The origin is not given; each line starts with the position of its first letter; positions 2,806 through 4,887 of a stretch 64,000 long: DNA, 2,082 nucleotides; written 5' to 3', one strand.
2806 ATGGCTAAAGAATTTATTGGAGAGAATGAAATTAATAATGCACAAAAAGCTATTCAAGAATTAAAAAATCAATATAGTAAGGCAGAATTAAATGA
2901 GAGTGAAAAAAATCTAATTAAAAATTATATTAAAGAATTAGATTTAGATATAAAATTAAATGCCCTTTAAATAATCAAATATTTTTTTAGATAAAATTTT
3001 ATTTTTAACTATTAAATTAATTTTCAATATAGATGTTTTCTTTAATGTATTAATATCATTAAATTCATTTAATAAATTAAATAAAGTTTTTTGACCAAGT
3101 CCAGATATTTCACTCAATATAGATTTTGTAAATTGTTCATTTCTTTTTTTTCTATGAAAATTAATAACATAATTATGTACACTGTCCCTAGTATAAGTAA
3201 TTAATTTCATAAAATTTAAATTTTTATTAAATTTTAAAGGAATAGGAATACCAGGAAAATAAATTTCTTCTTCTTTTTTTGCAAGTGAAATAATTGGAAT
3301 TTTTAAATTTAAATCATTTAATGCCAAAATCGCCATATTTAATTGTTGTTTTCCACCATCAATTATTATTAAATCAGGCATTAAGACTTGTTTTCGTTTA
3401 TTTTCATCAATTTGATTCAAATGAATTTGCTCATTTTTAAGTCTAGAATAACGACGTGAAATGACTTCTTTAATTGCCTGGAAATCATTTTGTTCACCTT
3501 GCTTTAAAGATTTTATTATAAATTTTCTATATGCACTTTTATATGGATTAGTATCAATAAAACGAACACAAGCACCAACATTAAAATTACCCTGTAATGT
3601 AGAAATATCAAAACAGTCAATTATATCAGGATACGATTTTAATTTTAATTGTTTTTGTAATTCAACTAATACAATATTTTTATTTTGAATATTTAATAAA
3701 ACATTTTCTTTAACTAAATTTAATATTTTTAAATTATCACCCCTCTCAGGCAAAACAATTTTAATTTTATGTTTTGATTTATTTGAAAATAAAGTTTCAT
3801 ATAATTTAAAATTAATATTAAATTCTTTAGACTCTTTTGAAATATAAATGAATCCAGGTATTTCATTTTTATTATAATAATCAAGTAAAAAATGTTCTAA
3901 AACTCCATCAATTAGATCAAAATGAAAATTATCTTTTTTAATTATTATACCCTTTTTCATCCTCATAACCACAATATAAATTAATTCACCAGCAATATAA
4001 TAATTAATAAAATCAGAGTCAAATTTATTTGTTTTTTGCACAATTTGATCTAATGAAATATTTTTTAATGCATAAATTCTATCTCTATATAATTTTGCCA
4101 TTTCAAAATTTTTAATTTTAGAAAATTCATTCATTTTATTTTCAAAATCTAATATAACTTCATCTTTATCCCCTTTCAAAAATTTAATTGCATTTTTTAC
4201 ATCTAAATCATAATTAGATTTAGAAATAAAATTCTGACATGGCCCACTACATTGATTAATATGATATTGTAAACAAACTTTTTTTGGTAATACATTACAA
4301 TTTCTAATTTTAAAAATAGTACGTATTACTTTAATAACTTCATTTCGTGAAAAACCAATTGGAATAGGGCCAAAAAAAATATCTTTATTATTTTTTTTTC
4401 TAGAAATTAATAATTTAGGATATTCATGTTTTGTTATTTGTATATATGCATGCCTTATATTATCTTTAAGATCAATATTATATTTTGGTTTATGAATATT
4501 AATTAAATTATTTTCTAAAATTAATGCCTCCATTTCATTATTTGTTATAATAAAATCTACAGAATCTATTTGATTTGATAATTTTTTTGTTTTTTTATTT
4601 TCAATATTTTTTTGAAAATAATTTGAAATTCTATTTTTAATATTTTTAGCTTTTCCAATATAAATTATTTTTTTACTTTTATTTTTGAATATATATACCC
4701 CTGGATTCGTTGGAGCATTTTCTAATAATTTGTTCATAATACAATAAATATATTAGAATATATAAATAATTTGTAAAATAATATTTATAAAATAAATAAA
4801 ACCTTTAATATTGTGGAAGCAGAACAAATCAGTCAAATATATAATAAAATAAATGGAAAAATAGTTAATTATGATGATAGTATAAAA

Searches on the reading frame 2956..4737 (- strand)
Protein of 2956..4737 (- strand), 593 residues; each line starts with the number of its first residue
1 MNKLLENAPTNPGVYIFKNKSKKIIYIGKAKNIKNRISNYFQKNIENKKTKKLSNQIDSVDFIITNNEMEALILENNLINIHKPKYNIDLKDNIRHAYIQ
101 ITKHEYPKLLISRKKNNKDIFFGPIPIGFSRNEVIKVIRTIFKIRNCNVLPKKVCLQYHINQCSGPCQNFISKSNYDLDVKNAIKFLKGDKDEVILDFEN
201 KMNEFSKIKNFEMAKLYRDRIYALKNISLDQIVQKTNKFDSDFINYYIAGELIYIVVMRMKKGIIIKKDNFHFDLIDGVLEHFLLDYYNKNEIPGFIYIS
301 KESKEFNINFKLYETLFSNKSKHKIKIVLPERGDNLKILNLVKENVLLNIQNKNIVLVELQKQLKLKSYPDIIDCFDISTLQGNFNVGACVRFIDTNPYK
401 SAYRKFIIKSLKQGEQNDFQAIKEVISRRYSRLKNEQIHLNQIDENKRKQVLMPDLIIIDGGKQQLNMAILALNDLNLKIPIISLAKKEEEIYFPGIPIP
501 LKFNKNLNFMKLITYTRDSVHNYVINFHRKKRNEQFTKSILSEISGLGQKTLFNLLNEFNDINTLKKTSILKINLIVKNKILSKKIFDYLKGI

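Call 74: search_protein_families(library=pfam, proteins=[window:2956-4737:-], max_evalue=0.0001)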
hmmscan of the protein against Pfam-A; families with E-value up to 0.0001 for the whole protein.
window:2956-4737:- (593 aa): 3 families
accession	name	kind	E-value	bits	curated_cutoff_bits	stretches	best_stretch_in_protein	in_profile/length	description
PF08459.17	UvrC_RNaseH_dom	-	1.1e-42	146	22.3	1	361-525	1-159/159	UvrC RNAse H endonuclease domain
PF22920.2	UvrC_RNaseH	-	6.8e-15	55.4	24.3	1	240-352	1-115/116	UvrC Ribonuclease H-like domain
PF01541.30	GIY-YIG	-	1.1e-11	45.3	22.6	1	12-87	2-78/78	GIY-YIG catalytic domain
